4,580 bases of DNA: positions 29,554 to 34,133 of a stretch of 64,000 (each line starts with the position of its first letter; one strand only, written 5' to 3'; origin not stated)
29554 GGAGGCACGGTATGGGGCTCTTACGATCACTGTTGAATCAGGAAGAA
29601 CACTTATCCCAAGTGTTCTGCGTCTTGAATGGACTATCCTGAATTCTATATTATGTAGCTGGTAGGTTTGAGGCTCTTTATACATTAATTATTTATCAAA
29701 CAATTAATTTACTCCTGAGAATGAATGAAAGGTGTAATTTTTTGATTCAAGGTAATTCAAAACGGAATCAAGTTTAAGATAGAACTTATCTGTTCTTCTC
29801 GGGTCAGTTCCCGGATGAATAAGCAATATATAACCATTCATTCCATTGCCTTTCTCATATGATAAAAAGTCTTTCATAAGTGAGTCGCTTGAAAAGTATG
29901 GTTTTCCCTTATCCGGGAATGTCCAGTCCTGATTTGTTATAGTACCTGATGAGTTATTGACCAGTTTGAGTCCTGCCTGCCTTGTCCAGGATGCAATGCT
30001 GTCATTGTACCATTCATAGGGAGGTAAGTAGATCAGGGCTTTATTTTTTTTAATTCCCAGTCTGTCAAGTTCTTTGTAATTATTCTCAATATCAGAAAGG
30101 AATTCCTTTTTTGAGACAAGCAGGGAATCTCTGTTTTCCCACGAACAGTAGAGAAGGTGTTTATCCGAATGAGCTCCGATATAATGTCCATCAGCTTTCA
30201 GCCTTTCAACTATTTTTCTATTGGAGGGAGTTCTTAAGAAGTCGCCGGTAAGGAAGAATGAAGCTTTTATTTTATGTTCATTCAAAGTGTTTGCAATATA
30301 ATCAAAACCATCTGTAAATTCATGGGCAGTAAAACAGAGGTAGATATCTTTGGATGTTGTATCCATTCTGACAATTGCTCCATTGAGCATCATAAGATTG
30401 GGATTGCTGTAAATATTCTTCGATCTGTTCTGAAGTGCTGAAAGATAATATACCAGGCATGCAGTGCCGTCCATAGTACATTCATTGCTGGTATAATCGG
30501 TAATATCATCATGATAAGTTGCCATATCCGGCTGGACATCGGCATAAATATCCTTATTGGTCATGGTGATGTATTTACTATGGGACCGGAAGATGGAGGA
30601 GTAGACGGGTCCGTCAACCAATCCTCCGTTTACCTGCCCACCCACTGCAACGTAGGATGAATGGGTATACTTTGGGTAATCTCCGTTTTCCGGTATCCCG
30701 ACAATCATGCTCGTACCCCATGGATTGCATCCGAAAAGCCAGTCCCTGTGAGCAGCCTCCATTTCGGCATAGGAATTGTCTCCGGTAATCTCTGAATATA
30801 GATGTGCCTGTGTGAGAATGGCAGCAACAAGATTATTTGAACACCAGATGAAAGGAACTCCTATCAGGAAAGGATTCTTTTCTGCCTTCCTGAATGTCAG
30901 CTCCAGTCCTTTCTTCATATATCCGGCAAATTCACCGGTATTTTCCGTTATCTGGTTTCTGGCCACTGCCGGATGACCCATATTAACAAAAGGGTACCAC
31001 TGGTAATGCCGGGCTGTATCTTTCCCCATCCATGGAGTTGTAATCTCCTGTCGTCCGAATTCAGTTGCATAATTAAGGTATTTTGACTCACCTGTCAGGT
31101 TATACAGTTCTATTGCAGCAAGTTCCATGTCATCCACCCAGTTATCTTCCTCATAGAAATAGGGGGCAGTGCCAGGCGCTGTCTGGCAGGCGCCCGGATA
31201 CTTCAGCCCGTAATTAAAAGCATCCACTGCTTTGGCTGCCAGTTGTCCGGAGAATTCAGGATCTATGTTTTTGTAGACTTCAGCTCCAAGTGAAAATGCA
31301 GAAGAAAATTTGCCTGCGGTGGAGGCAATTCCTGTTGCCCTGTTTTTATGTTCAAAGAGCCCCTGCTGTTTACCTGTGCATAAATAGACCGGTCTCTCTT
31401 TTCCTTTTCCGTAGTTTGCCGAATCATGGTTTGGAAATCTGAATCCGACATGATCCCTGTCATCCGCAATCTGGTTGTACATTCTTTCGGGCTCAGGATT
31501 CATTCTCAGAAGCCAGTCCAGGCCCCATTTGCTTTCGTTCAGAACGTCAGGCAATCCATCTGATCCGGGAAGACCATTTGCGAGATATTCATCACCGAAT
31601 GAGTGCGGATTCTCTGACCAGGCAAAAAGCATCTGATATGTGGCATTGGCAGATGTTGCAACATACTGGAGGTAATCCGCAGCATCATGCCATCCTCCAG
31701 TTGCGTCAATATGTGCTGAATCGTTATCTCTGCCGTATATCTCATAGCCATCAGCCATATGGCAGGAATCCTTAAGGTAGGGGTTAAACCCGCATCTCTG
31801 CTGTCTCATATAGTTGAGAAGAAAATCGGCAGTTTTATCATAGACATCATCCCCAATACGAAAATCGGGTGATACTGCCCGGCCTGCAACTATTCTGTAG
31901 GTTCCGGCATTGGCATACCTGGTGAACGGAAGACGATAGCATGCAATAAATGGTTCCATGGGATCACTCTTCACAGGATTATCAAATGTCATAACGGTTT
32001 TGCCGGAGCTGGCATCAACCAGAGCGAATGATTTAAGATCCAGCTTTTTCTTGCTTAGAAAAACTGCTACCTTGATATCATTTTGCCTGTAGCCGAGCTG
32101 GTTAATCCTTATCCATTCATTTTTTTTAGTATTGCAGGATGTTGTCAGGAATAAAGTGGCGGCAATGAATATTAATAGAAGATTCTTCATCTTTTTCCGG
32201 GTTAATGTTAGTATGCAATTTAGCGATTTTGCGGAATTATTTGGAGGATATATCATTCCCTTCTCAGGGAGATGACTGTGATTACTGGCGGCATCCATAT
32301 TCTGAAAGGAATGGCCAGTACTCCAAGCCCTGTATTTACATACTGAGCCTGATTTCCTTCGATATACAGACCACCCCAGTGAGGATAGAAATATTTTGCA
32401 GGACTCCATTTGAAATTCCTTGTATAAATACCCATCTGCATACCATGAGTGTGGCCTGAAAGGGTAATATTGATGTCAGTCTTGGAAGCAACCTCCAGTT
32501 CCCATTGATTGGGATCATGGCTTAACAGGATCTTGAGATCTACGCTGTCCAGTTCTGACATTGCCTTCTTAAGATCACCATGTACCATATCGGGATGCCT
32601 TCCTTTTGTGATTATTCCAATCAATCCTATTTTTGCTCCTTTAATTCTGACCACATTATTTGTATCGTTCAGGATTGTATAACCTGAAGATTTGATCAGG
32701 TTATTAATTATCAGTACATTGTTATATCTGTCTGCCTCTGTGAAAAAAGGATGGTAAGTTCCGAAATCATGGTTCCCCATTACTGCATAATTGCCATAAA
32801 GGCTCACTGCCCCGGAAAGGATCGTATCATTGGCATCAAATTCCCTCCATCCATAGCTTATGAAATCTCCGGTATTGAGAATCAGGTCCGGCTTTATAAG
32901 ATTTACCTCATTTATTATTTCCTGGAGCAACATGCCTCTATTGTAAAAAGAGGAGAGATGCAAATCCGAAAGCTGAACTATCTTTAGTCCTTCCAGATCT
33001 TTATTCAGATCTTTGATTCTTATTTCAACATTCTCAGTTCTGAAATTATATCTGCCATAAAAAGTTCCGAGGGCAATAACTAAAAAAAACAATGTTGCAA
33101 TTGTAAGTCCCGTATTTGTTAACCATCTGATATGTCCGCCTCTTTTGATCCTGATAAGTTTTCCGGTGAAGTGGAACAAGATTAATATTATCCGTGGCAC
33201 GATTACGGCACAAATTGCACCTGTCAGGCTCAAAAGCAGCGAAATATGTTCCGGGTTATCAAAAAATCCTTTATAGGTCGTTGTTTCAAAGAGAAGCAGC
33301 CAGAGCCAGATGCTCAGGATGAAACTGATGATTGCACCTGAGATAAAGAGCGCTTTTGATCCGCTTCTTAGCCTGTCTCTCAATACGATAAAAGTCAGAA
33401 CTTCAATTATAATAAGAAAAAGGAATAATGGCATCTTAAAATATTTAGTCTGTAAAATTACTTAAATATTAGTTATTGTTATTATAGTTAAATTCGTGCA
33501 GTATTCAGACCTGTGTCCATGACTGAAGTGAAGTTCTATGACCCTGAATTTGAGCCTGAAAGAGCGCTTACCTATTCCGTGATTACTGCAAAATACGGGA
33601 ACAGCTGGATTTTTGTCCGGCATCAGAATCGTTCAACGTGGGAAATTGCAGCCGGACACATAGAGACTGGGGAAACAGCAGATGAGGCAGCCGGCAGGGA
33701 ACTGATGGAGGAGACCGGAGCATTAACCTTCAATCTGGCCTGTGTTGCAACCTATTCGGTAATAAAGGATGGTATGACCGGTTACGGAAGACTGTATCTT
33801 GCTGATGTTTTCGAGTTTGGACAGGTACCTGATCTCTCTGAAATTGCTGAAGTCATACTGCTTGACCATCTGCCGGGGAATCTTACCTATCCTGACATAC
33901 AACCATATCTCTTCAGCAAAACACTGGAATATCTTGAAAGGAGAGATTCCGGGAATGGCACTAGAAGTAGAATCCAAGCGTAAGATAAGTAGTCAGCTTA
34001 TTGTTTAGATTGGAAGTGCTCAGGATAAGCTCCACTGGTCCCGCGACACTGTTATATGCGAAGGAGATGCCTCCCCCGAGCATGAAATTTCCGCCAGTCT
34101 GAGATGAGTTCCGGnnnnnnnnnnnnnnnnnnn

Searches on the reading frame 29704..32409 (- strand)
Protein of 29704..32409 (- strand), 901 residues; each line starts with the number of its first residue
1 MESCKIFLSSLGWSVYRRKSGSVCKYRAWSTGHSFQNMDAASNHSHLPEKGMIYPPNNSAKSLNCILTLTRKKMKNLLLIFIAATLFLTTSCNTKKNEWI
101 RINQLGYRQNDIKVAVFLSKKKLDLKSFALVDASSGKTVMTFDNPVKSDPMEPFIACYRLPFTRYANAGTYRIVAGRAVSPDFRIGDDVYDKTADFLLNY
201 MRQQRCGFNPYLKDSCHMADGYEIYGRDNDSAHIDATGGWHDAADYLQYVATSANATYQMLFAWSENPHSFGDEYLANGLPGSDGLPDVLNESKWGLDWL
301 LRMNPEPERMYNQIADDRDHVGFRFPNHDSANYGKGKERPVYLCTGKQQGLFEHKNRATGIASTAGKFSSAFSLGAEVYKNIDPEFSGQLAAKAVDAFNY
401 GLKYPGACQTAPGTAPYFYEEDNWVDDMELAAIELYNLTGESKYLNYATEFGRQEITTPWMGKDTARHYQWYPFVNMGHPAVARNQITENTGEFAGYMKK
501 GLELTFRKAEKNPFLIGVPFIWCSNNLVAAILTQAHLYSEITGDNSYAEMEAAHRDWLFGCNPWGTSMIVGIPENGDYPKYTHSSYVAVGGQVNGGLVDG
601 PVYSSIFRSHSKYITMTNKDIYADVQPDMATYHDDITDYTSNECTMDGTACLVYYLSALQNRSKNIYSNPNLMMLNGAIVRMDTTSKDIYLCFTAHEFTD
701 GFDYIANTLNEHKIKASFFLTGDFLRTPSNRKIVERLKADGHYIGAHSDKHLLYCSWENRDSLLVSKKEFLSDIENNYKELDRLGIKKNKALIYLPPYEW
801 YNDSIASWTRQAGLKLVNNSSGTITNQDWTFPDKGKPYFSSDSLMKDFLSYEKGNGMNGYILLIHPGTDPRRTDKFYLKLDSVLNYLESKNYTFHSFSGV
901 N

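Call 35: search_protein_families(library=pfam, proteins=[window:29704-32409:-], max_evalue=0.0001)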
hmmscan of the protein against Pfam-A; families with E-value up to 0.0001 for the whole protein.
window:29704-32409:- (901 aa): 3 families
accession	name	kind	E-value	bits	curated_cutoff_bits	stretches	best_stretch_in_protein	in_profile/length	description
PF00759.25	Glyco_hydro_9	-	8.9e-70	236.6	27.7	1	190-656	1-444/444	Glycosyl hydrolase family 9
PF01522.26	Polysacc_deac_1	-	9.9e-16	58.3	23.1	1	683-816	3-123/124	Polysaccharide deacetylase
PF02927.20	CelD_N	-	2.8e-14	54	24.6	1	97-178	3-84/86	Cellulase N-terminal ig-like domain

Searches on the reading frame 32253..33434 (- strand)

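Call 7: search_protein_families(library=pfam, proteins=[window:32253-33434:-], max_evalue=0.001)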
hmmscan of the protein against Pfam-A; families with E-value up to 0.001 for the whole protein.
window:32253-33434:- (393 aa): 2 families
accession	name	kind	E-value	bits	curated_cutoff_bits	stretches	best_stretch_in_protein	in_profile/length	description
PF00149.33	Metallophos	-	1.9e-15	58.2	21.5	1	150-331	1-190/191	Calcineurin-like phosphoesterase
PF12850.12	Metallophos_2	-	5e-07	30.3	27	1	151-334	2-121/154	Calcineurin-like phosphoesterase superfamily domain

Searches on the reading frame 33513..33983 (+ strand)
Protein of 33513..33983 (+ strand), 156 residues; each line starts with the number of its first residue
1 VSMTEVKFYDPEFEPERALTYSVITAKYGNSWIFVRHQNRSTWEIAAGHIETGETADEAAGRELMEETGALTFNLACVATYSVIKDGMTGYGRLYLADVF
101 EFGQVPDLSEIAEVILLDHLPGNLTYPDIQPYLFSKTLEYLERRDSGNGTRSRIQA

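Call 7: search_protein_families(library=pfam, proteins=[window:33513-33983:+], max_evalue=0.001)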
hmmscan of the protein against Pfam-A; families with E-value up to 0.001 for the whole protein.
window:33513-33983:+ (156 aa): 1 family
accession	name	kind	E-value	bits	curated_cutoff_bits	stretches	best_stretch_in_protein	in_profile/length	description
PF00293.34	NUDIX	-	3.9e-09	37.1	21.1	1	36-71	21-58/134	NUDIX domain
